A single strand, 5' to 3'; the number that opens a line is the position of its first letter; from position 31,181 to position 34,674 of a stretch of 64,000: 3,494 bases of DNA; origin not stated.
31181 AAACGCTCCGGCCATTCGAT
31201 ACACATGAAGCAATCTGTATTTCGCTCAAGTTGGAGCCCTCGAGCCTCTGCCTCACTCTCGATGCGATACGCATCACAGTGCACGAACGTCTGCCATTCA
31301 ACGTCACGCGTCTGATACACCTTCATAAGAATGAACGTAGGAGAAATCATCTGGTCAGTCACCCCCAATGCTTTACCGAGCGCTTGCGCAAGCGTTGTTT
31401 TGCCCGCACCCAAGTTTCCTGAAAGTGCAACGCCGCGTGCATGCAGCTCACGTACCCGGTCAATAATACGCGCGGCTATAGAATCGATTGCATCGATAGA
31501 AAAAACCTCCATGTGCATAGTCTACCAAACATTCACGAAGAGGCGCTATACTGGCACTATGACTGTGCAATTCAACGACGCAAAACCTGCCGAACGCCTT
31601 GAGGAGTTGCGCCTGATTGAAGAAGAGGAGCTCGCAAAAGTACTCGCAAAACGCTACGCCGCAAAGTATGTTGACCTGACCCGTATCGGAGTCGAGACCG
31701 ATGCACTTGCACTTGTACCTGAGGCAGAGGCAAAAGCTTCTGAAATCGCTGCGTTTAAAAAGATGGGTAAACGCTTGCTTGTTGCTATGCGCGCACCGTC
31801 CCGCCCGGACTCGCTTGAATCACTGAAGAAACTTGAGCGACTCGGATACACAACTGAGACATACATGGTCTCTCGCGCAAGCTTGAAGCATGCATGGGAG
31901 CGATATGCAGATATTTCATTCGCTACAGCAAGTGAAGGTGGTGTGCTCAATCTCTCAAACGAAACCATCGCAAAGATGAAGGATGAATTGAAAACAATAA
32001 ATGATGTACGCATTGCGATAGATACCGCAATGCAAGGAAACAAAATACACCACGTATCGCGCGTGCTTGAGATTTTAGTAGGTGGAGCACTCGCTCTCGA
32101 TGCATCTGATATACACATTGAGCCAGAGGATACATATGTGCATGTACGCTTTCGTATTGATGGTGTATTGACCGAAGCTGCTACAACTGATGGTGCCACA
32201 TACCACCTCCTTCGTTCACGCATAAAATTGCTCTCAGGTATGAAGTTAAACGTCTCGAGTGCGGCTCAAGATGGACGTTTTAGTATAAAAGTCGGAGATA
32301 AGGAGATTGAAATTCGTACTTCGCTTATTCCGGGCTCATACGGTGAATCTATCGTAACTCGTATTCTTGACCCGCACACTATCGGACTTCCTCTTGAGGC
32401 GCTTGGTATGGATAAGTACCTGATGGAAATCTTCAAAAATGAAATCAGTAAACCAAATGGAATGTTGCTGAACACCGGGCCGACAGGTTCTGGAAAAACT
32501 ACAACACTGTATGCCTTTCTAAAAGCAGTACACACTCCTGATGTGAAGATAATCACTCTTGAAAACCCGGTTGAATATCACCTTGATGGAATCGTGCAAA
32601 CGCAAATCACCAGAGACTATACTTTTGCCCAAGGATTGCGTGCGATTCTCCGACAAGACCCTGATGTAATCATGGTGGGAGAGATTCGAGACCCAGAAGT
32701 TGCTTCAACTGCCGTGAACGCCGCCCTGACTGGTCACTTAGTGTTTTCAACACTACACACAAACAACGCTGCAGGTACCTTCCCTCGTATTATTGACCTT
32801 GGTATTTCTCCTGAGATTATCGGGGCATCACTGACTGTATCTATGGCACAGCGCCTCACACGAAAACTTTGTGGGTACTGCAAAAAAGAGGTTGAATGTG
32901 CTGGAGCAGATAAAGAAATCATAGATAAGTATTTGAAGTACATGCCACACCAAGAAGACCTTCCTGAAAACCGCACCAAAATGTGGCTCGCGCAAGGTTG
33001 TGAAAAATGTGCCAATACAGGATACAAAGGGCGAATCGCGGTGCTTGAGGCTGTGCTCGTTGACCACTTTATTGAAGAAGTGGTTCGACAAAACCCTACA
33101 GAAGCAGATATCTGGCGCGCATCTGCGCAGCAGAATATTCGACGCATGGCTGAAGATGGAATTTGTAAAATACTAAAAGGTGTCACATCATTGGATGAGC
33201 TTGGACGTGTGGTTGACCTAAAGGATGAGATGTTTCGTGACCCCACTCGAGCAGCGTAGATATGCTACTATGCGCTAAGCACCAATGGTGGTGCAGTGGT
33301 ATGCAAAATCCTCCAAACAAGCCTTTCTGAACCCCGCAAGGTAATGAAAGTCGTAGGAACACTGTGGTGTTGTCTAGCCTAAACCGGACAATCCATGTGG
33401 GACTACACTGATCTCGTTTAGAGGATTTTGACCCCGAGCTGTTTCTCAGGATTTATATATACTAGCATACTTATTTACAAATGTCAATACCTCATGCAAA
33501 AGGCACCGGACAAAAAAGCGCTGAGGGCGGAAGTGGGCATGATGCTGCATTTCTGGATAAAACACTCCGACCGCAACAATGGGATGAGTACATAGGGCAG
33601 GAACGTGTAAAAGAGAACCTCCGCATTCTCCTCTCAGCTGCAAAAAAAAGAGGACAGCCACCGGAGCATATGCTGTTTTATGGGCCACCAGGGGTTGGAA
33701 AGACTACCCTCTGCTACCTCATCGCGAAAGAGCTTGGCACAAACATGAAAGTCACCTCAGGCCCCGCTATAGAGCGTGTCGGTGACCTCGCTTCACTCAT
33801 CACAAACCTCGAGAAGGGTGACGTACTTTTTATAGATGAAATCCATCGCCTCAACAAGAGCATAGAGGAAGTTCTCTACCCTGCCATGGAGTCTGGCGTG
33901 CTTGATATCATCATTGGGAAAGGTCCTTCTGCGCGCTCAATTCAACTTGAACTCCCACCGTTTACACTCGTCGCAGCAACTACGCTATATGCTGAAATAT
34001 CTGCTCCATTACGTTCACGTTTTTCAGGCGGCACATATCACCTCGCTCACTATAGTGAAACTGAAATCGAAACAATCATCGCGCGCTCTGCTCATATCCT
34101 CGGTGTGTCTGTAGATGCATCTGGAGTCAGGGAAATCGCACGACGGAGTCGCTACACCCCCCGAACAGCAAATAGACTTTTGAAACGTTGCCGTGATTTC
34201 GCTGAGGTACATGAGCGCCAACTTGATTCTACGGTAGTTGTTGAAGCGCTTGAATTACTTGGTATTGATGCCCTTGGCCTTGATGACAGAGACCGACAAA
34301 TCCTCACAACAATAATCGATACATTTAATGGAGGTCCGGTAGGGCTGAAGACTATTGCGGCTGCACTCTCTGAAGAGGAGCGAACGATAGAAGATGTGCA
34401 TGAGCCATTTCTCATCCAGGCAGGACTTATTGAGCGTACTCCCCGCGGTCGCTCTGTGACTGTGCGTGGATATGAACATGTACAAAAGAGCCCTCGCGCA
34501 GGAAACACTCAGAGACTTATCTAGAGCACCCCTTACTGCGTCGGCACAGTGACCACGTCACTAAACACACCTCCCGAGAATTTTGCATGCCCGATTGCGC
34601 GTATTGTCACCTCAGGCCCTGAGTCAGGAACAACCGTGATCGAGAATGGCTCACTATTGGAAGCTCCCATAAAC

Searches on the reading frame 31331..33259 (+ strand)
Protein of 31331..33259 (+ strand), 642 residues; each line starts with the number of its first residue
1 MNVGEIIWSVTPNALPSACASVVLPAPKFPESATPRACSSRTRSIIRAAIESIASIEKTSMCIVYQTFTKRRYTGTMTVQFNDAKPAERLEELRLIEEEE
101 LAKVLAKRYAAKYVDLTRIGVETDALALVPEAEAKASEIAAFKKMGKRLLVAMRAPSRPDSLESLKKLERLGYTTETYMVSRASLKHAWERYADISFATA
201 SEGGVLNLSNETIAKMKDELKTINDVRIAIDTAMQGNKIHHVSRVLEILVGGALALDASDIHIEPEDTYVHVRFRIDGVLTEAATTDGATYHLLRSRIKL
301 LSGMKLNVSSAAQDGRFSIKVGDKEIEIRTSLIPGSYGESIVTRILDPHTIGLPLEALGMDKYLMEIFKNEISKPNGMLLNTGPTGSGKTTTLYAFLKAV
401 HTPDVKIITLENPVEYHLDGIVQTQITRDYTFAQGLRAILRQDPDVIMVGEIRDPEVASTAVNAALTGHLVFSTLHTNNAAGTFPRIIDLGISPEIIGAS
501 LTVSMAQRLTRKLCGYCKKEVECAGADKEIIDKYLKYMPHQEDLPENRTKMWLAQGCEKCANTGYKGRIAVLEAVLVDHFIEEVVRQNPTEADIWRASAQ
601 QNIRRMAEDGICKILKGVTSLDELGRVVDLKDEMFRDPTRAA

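Call 5: search_protein_families(library=pfam, proteins=[window:31331-33259:+], max_evalue=0.01)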
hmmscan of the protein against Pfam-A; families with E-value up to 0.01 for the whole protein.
window:31331-33259:+ (642 aa): 4 families
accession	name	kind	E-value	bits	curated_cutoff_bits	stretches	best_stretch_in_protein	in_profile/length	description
PF00437.27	T2SSE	-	6.4e-110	367.7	24.9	1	241-624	7-368/370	Type II/IV secretion system protein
PF05157.20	MshEN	-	2.6e-05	24.6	23.1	1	112-194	4-85/90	MshEN domain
PF13191.12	AAA_16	-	0.0032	18.4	32.6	0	377-442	25-85/167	AAA ATPase domain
PF25199.1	nSTAND_NTPase5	-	0.0052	17.1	34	0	370-419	35-85/145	Novel STAND NTPase 5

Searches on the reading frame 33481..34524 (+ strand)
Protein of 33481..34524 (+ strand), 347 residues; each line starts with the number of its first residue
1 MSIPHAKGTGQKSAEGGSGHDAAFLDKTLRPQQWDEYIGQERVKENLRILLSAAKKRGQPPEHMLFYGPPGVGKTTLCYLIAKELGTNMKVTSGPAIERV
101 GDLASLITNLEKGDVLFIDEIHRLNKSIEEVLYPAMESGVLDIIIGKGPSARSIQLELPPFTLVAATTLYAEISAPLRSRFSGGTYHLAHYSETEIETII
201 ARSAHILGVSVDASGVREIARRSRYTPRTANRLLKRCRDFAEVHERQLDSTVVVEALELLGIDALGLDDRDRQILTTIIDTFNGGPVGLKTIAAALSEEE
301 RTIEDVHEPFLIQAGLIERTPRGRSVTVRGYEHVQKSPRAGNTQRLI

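Call 5: search_protein_families(library=pfam, proteins=[window:33481-34524:+], max_evalue=0.01)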
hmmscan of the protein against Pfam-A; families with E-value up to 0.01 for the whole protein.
window:33481-34524:+ (347 aa): 23 families
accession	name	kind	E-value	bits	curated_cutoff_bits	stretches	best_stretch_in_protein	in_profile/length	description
PF05496.18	RuvB_N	-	2.6e-69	232.4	27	1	29-182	1-154/159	Holliday junction DNA helicase RuvB P-loop domain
PF05491.19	RuvB_C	-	5.8e-26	90.7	24.7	1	265-334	2-71/72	RuvB C-terminal winged helix domain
PF17864.7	AAA_lid_4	-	2.6e-24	85.2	27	1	191-263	1-74/74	RuvB AAA lid domain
PF00004.35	AAA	-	8.1e-19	68.8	21.2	1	64-182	1-124/131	ATPase family associated with various cellular activities (AAA)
PF07728.20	AAA_5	-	5.4e-10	39.9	22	1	63-181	1-139/139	AAA domain (dynein-related subfamily)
PF13191.12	AAA_16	-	2.3e-07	31.9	32.6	1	38-99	3-63/167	AAA ATPase domain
PF06068.19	TIP49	-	3e-06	27.1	23.8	1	26-92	14-81/347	TIP49 P-loop domain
PF00910.28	RNA_helicase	-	8.4e-06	26.7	21.5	1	65-135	2-74/105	RNA helicase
PF13173.12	AAA_14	-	2.2e-05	24.9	27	1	64-133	5-83/129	AAA domain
PF01078.27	Mg_chelatase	-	4.6e-05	23.4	20.3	0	38-81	6-42/207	Magnesium chelatase, subunit ChlI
PF13401.12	AAA_22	-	0.00018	22.2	27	0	63-85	7-29/130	AAA domain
PF13238.12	AAA_18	-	0.00077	20.4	29.4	1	67-133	4-68/128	AAA domain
PF03266.21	NTPase_1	-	0.00084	19.7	23.9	0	67-91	5-30/168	NTPase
PF13207.12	AAA_17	-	0.0015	19.3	27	1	67-89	1-23/136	AAA domain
PF04851.21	ResIII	-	0.0027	18.1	22.5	0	54-88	16-50/164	Type III restriction enzyme, res subunit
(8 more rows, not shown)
